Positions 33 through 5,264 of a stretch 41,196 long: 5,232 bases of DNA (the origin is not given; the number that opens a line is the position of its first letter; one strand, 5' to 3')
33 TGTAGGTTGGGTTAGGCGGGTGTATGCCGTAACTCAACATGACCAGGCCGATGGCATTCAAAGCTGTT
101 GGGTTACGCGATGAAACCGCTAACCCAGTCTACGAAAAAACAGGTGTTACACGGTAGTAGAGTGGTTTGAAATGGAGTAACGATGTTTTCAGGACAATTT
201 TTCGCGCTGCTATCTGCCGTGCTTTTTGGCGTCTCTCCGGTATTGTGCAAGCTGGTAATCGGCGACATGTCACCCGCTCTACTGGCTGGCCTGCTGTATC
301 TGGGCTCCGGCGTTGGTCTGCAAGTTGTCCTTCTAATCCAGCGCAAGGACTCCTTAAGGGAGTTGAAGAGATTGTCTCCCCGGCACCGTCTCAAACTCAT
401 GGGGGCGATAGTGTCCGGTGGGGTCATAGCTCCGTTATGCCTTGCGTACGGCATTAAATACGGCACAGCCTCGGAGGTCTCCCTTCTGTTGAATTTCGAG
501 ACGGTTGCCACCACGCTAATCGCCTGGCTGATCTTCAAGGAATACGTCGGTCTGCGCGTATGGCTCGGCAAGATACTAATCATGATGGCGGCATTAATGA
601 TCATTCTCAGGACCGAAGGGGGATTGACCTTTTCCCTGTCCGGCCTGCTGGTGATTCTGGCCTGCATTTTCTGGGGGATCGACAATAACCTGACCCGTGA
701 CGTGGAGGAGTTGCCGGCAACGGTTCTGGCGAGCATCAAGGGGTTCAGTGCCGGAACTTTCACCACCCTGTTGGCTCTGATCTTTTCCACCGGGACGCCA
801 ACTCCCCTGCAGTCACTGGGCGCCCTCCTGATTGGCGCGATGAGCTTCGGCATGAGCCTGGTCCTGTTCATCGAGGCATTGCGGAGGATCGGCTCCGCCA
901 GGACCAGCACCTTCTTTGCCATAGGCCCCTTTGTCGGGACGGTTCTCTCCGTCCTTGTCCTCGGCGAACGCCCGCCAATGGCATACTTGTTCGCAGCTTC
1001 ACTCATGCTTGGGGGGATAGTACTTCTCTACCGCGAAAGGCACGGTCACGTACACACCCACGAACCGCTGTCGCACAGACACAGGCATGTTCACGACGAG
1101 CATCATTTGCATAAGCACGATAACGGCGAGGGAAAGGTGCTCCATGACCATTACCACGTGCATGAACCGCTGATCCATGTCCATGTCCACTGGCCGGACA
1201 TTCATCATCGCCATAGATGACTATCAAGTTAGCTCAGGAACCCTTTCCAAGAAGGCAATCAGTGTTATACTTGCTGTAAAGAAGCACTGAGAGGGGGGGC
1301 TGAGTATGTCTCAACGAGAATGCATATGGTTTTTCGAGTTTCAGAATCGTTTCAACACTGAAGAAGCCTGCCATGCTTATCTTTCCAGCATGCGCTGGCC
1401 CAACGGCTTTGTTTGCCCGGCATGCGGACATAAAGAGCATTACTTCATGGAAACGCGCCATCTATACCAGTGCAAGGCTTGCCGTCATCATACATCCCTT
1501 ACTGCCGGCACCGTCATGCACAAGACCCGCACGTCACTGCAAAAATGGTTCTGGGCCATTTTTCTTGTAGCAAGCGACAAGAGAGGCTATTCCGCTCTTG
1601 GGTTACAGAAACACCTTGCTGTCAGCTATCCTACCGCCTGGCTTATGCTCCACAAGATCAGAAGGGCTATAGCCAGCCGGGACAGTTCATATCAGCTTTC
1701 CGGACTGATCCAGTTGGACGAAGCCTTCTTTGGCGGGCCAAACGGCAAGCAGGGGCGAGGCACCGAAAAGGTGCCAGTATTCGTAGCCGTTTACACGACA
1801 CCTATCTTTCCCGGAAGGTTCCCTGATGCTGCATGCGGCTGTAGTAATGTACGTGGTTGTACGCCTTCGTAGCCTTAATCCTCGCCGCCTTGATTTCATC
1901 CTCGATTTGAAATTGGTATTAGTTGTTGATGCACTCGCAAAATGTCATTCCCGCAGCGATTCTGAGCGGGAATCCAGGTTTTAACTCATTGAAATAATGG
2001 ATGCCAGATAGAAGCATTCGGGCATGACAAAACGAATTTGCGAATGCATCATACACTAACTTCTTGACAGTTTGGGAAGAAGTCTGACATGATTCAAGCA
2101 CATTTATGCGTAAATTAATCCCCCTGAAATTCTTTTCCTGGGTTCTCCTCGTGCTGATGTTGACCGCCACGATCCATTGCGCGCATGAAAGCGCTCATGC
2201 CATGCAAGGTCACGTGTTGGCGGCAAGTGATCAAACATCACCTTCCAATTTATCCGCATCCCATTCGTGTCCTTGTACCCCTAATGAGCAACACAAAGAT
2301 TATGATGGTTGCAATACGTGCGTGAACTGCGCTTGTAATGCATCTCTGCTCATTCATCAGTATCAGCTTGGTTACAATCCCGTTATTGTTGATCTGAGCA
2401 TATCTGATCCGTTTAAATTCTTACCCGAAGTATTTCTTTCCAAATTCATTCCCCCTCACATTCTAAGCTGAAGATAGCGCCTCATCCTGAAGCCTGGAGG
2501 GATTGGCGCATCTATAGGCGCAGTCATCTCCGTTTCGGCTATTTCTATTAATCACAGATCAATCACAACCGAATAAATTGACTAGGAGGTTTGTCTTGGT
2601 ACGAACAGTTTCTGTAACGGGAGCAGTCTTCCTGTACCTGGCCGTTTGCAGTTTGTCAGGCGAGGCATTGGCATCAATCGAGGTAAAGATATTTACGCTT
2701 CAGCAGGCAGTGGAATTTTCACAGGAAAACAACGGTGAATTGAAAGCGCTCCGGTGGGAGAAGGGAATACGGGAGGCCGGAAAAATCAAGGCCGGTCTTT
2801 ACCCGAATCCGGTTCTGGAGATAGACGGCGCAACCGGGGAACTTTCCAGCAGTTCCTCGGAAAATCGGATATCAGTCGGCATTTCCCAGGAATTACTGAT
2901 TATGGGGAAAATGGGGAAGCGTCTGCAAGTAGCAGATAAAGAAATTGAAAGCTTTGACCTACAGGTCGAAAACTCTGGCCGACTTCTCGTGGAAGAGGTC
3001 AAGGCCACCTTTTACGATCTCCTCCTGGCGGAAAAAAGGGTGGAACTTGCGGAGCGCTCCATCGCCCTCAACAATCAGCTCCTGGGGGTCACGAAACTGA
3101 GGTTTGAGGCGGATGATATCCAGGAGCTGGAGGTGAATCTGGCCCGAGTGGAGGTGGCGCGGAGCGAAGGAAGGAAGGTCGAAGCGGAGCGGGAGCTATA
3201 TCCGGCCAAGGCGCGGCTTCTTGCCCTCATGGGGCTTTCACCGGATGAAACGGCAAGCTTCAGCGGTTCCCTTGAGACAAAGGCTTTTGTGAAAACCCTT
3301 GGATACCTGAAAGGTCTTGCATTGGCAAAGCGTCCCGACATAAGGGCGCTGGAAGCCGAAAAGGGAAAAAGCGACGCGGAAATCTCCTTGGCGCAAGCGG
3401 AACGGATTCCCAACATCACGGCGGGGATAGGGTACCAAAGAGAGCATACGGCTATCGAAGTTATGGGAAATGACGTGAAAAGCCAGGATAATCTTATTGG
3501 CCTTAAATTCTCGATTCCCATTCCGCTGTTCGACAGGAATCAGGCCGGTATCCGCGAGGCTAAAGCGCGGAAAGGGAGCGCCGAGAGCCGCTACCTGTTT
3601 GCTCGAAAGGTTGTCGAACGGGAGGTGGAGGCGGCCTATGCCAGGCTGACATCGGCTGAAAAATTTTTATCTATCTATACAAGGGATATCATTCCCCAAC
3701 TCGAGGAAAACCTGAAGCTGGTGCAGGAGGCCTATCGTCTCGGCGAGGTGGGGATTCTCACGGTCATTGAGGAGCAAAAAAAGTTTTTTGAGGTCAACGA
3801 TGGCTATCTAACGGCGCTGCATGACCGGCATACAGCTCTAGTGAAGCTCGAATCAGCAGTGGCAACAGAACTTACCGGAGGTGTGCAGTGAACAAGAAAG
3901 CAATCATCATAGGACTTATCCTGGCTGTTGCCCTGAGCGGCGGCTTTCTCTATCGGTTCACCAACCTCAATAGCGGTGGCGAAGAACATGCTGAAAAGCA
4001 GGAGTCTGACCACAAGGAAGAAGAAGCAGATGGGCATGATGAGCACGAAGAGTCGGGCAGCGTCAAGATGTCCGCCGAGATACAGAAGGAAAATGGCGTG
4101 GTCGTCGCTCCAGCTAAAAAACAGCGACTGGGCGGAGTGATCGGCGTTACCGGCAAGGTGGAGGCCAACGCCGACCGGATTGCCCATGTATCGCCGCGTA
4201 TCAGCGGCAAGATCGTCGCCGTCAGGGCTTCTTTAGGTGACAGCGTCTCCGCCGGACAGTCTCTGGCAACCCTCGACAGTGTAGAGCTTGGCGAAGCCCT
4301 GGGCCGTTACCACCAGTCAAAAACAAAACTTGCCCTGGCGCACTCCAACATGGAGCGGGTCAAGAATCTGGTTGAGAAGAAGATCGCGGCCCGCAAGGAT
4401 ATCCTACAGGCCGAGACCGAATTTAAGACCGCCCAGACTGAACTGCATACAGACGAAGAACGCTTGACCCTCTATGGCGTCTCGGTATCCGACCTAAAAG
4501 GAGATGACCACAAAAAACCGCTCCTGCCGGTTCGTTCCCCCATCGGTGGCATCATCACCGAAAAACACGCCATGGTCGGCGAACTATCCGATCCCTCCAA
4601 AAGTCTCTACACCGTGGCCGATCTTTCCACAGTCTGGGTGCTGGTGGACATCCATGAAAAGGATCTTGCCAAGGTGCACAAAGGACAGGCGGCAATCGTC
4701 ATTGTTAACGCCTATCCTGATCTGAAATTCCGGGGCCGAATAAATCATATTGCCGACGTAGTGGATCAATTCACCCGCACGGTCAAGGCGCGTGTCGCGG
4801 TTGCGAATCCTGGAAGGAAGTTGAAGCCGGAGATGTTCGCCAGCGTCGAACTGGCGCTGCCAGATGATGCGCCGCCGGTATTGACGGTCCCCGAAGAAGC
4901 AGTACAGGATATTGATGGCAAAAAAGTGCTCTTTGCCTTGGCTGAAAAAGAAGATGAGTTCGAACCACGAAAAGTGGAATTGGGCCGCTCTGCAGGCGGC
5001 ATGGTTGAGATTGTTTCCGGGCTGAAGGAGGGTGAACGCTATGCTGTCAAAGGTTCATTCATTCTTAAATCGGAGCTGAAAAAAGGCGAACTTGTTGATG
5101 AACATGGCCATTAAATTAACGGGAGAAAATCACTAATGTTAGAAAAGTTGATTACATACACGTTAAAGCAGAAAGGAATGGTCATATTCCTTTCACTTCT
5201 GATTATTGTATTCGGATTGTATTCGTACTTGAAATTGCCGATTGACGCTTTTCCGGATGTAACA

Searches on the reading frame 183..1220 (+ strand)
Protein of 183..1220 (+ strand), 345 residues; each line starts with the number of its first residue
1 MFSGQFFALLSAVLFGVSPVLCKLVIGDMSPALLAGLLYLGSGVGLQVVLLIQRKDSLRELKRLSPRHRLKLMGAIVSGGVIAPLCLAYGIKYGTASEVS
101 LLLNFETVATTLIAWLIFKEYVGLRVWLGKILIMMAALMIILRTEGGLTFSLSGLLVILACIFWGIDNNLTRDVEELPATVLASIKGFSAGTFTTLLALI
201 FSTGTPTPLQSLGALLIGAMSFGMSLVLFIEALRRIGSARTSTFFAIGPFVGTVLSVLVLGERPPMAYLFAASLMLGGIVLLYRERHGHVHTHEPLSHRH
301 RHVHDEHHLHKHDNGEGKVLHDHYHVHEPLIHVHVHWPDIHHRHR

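Call 84: search_protein_families(library=pfam, proteins=[window:183-1220:+], max_evalue=0.00001)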
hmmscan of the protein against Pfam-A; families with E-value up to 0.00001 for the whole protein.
window:183-1220:+ (345 aa): 1 family
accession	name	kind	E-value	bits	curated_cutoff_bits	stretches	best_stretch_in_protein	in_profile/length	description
PF00892.27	EamA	-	1.8e-32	112.9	28.2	2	3-141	2-134/135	EamA-like transporter family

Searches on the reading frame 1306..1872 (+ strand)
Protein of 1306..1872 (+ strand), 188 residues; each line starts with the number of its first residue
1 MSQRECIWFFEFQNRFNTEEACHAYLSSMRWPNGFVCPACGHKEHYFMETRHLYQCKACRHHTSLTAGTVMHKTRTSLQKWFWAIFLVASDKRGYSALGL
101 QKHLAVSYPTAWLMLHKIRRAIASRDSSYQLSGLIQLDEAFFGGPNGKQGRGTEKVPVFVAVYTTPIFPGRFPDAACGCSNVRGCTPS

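Call 84: search_protein_families(library=pfam, proteins=[window:1306-1872:+], max_evalue=0.00001)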
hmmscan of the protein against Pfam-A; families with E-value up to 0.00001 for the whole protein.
window:1306-1872:+ (188 aa): 1 family
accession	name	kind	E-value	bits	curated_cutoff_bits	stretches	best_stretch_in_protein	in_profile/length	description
PF12760.12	Zn_ribbon_IS1595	-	7e-20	71.2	25.4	1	18-62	2-46/46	Transposase zinc-ribbon domain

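Call 88: find_homologous_proteins(query=window:1306-1800:+, max_evalue=1e-20)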
Query seq(165 aa) (165 aa): 272 proteins with E <= 1e-20 among 317 candidates; the best 120 are listed.
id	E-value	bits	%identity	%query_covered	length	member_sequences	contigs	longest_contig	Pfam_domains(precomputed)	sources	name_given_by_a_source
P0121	9.7e-72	259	68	100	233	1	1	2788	PF12760.13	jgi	jgi:transposase-like protein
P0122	1.5e-66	242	63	96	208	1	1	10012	PF12760.13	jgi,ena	-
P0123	3.5e-62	228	59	98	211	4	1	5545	PF12760.13,PF12762.14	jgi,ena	-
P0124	4.9e-61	224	58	98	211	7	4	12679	PF12760.13,PF12762.14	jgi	-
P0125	5.5e-61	224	60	99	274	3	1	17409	PF12760.13,PF12762.14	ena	-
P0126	2.1e-60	222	59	98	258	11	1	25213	PF12760.13,PF12762.14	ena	-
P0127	3.1e-59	218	58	100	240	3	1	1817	PF12760.13,PF12762.14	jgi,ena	-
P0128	4.8e-58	214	65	77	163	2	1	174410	PF12760.13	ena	-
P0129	1.5e-57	212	56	98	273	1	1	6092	PF12760.13,PF12762.14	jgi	-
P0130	2.0e-57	212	57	95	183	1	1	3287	PF12760.13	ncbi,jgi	jgi:ribosomal protein L37AE/L43A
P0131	7.8e-57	210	55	98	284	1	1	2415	PF12760.13,PF12762.14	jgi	-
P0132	1.2e-56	210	51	100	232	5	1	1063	PF12760.13,PF12762.14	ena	-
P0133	3.4e-56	208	57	94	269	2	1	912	PF12760.13,PF12762.14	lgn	-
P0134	4.6e-56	208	58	95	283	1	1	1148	PF12760.13,PF12762.14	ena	-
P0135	6.9e-56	207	59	93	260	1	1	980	PF12760.13,PF12762.14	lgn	-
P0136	7.1e-56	207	59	81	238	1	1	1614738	PF12760.13,PF12762.14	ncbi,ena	-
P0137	1.1e-55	206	55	97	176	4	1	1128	PF12760.13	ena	-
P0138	1.3e-55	206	54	98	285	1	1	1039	PF12760.13,PF12762.14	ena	-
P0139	1.9e-55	206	53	99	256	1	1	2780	PF12760.13,PF12762.14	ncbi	-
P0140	4.2e-55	204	50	100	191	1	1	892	PF12760.13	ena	-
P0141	4.4e-55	204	52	98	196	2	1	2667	PF12760.13,PF12762.14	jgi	-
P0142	4.6e-55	204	54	95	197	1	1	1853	PF12760.13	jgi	jgi:transposase-like protein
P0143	9.7e-55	203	54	98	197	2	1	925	PF12760.13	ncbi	-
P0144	9.9e-55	203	62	84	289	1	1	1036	PF12760.13,PF12762.14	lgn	-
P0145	1.1e-54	203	57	95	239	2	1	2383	PF12760.13,PF12762.14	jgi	jgi:transposase-like protein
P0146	3.5e-54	201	52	100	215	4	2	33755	PF12760.13,PF12762.14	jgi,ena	-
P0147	4.8e-54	201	52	99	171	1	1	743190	PF12760.13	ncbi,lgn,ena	-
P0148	1.8e-53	199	54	96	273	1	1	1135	PF12760.13,PF12762.14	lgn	-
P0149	2.5e-53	199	58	95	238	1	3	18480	PF12760.13,PF12762.14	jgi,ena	-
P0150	4.5e-53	198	56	92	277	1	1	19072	PF12760.13,PF12762.14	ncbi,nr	ncbi:MAG: IS1595 family transposase, partial [Deltaproteobacteria bacterium]|nr:IS1595 family transp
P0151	7.0e-53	197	53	100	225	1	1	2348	PF12760.13,PF12762.14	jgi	-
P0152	9.0e-53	197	57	91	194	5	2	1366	PF12760.13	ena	-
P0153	1.1e-52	197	56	93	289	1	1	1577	PF12760.13,PF12762.14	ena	-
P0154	1.9e-52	196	51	97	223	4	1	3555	PF12760.13,PF12762.14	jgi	jgi:transposase-like protein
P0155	2.5e-52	195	54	90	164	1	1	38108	PF12760.13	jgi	-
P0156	4.7e-52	195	54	95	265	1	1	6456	PF12760.13,PF12762.14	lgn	-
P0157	6.1e-52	194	56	79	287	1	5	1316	PF12760.13,PF12762.14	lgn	-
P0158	8.1e-52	194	50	94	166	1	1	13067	PF12760.13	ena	-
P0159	8.4e-52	194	51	98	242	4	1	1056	PF12760.13,PF12762.14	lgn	-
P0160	1.9e-51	193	52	92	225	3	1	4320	PF12760.13,PF12762.14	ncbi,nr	ncbi:MAG: IS1595 family transposase [Thermodesulfobacteriota bacterium]|nr:IS1595 family transposase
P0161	3.3e-51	192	54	86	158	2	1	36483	PF12760.13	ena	-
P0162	3.6e-51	192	52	98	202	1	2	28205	PF12760.13,PF12762.14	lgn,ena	-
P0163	4.4e-51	191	53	86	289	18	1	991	PF12760.13,PF12762.14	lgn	-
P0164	6.0e-51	191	54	98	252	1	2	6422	PF12760.13,PF12762.14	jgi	jgi:transposase-like protein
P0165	1.3e-50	190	53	98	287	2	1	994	PF12760.13,PF12762.14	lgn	-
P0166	1.4e-50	190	59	81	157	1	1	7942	PF12760.13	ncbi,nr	ncbi:MAG TPA: IS1595 family transposase, partial [Firmicutes bacterium]|nr:IS1595 family transposase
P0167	1.4e-50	190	54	96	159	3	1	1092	PF12760.13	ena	-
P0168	1.8e-50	189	51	93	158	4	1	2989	PF12760.13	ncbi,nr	ncbi:MAG TPA: IS1595 family transposase, partial [Bacillota bacterium]|nr:IS1595 family transposase 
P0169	1.9e-50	189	51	98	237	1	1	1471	PF12760.13,PF12762.14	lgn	-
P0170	2.7e-50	189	53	98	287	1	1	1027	PF12760.13,PF11781.14,PF12762.14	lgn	-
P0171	3.9e-50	188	54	95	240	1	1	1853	PF12760.13,PF12762.14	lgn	-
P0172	4.0e-50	188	51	100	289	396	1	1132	PF12760.13,PF12762.14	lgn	-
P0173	4.5e-50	188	53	98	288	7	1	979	PF12760.13,PF12762.14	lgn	-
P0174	4.8e-50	188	53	92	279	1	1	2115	PF12760.13,PF12762.14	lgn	-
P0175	6.0e-50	188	49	98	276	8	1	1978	PF12760.13,PF12762.14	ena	-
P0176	6.1e-50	188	56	86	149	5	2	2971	PF12760.13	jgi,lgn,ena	-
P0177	7.5e-50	187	52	98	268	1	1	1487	PF12760.13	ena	-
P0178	8.3e-50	187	52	98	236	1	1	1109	PF12760.13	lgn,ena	-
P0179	8.3e-50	187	51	100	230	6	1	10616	PF12760.13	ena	-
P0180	9.1e-50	187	54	96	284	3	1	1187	PF12760.13,PF12762.14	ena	-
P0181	1.1e-49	187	50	95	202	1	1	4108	PF12760.13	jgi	jgi:transposase-like protein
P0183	1.6e-49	186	45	78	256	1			PF12760.13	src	-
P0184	1.7e-49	186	51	98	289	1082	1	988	PF12760.13,PF12762.14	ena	-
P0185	4.3e-49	185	56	92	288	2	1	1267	PF12760.13,PF12762.14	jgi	-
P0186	1.6e-48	183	47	98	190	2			PF12760.13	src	-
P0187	2.7e-48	182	55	95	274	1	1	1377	PF12760.13,PF12762.14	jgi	-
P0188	2.8e-48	182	53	92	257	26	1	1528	PF12760.13,PF11781.14,PF12762.14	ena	-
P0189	4.3e-48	182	56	96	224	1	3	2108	PF12760.13,PF12762.14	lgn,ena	-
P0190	5.5e-48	181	55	97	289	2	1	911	PF12760.13,PF12762.14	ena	-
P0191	6.1e-48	181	50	98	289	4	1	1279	PF12760.13,PF12762.14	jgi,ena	-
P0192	8.5e-48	181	54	82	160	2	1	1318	PF12760.13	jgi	jgi:transposase-like protein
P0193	9.4e-48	181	58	83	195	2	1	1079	PF12760.13,PF12762.14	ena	-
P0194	1.1e-47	180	61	81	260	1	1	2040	PF12760.13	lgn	-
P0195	1.2e-47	180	48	98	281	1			PF12760.13,PF12762.14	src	-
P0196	1.2e-47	180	51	92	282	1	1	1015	PF12760.13,PF12762.14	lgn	-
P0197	1.4e-47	180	49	92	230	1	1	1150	PF12760.13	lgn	-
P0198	2.2e-47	179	51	87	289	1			PF00892.27,PF12760.13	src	-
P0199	3.1e-47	179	53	92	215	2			PF12760.13,PF12762.14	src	-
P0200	3.1e-47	179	51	98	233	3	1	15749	PF12760.13,PF12762.14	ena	-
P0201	3.2e-47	179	50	90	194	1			PF12760.13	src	-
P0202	4.6e-47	178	51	98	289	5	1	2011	PF12760.13,PF12762.14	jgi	-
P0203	9.1e-47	177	52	86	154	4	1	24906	PF12760.13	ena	-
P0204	9.1e-47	177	51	87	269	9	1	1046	PF12760.13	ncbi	-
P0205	1.6e-46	177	61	74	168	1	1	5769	PF12760.13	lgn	-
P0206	2.6e-46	176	50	90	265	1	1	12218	PF12760.13,PF12762.14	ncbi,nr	ncbi:MAG: transposase [Brevinematales bacterium]|nr:transposase [Brevinematales bacterium]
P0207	2.7e-46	176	55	81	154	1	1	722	PF12760.13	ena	-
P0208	3.6e-46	175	62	74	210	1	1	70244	PF12760.13,PF12762.14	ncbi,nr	ncbi:MAG: IS1595 family transposase [Firmicutes bacterium]|nr:IS1595 family transposase [Bacillota b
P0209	4.5e-46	175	52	88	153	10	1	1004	PF12760.13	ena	-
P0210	4.9e-46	175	55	87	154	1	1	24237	PF12760.13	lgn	-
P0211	6.6e-46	175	52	88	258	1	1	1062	PF12760.13,PF12762.14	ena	-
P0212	9.6e-46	174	50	88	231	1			PF12760.13,PF12762.14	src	-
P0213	1.2e-45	174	51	90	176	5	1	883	PF12760.13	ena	-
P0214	1.3e-45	174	53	92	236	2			PF12760.13,PF12762.14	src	-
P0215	2.2e-45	173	50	93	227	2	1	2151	PF12760.13,PF12762.14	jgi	jgi:transposase-like protein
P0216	2.2e-45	173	51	88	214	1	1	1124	PF12760.13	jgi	jgi:transposase-like protein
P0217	2.2e-45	173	53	82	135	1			PF12760.13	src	-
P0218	2.4e-45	173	48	95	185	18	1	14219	PF12760.13,PF12762.14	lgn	-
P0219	2.8e-45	172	51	78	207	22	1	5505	PF12760.13,PF12762.14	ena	-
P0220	3.1e-45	172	60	76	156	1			PF12760.13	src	-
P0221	3.6e-45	172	54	84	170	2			PF12760.13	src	-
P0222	6.9e-45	171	50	86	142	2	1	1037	PF12760.13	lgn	-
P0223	1.8e-44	170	46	98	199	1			PF12760.13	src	-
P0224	2.6e-44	169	64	71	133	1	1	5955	PF12760.13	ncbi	-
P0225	4.8e-44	168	56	87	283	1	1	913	PF12760.13,PF12762.14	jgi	jgi:transposase-like protein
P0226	6.7e-44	168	51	81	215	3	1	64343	PF12760.13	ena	-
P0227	8.0e-44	168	61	69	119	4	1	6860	PF12760.13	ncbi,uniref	ncbi:transposase, partial [Cohnella thermotolerans]|uniref:transposase n=1 Tax=Cohnella thermotolera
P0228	9.9e-44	167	50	93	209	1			PF12760.13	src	-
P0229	1.5e-43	167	46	98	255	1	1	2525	PF12760.13,PF12762.14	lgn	-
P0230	1.7e-43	167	56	81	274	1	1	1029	PF12760.13,PF12762.14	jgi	-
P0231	2.0e-43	166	56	85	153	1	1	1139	PF12760.13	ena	-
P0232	2.6e-43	166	46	98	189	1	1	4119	PF12760.13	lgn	-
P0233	5.6e-43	165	49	84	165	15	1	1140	PF12760.13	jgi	-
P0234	7.0e-43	165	52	82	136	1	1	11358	PF12760.13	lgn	-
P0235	7.7e-43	165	51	81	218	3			PF12760.13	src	-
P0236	2.0e-42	163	49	94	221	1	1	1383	PF12760.13,PF12762.14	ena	-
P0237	1.3e-41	161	54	81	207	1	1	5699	PF12760.13,PF12762.14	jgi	jgi:transposase-like protein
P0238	1.5e-41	160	49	94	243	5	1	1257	PF12760.13,PF12762.14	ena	-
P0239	1.6e-41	160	49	94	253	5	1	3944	PF12760.13,PF12762.14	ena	-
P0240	2.2e-41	160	49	92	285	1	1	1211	PF12760.13,PF12762.14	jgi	jgi:transposase-like protein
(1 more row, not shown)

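Call 89: find_encoding_contigs(protein=P0121, flank=2000, max_places=3)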
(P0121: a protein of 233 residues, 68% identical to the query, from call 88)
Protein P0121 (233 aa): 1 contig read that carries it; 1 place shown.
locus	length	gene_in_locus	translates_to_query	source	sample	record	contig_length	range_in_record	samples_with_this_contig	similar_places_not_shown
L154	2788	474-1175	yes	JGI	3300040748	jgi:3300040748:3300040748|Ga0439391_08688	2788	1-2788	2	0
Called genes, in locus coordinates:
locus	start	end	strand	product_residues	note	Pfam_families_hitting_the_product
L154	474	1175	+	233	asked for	PF12760:Zn_ribbon_IS1595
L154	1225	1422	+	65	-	PF00459:Inositol_P (weak)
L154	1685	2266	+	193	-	PF00440:TetR_N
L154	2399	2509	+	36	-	-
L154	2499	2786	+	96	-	?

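Call 90: find_encoding_contigs(protein=P0125, flank=2000, max_places=3)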
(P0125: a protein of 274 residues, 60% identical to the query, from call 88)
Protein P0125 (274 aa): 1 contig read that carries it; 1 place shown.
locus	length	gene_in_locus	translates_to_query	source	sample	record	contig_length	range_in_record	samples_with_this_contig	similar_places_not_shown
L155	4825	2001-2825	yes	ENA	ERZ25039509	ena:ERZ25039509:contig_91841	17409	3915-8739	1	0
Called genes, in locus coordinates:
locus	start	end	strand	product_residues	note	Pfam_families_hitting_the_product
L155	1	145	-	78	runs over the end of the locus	-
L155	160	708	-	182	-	-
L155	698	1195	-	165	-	PF01547:SBP_bac_1, PF13416:SBP_bac_8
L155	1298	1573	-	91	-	-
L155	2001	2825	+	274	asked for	PF12760:Zn_ribbon_IS1595, PF12762:DDE_Tnp_IS1595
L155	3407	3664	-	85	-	PF12833:HTH_18, PF00165:HTH_AraC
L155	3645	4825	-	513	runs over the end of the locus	PF01609:DDE_Tnp_1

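Call 91: find_encoding_contigs(protein=P0126, flank=2000, max_places=3)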
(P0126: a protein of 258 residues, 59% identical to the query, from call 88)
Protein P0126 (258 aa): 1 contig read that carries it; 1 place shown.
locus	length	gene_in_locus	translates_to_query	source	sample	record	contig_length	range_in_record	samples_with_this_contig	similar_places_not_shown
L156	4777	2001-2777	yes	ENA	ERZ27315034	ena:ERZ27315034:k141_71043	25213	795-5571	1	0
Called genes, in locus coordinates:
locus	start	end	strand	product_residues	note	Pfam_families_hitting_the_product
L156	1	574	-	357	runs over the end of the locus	PF00483:NTP_transferase, PF12804:NTP_transf_3, PF24894:Hexapep_GlmU (faint), PF25084:LbH_EIF2B (faint), PF25087:GMPPB_C (weak)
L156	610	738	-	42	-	-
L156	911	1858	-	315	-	PF00535:Glycos_transf_2, PF10111:Glyco_tranf_2_2 (weak), PF13641:Glyco_tranf_2_3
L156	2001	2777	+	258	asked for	PF12760:Zn_ribbon_IS1595, PF12762:DDE_Tnp_IS1595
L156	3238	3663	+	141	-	PF02381:MraZ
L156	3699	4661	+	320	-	PF01795:Methyltransf_5, PF13847:Methyltransf_31 (faint)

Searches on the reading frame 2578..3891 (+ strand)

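Call 84: search_protein_families(library=pfam, proteins=[window:2578-3891:+], max_evalue=0.00001)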
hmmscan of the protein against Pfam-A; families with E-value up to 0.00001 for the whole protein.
window:2578-3891:+ (437 aa): 1 family
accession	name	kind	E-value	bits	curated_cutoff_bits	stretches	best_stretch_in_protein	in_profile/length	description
PF02321.23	OEP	-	1.3e-49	169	22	2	247-427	7-185/187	Outer membrane efflux protein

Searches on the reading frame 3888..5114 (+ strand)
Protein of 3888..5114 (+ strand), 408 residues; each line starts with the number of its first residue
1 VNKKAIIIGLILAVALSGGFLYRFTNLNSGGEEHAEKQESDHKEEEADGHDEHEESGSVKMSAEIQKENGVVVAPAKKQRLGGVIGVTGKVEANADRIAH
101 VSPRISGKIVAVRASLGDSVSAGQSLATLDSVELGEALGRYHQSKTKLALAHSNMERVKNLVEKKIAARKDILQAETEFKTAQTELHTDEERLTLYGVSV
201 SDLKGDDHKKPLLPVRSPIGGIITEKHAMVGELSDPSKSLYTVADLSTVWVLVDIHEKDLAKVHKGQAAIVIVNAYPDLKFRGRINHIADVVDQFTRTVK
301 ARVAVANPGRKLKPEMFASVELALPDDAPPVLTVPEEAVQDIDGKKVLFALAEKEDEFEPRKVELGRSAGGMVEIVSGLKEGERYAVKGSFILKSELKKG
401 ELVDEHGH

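Call 84: search_protein_families(library=pfam, proteins=[window:3888-5114:+], max_evalue=0.00001)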
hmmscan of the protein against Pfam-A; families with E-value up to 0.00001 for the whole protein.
window:3888-5114:+ (408 aa): 2 families
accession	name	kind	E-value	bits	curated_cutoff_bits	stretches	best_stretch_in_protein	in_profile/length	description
PF16576.10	HlyD_D23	-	1.1e-52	178.8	30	1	84-318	5-214/214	Barrel-sandwich domain of CusB or HlyD membrane-fusion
PF13437.12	HlyD_3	-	3.4e-20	73.2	22.2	1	215-314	2-105/106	HlyD family secretion protein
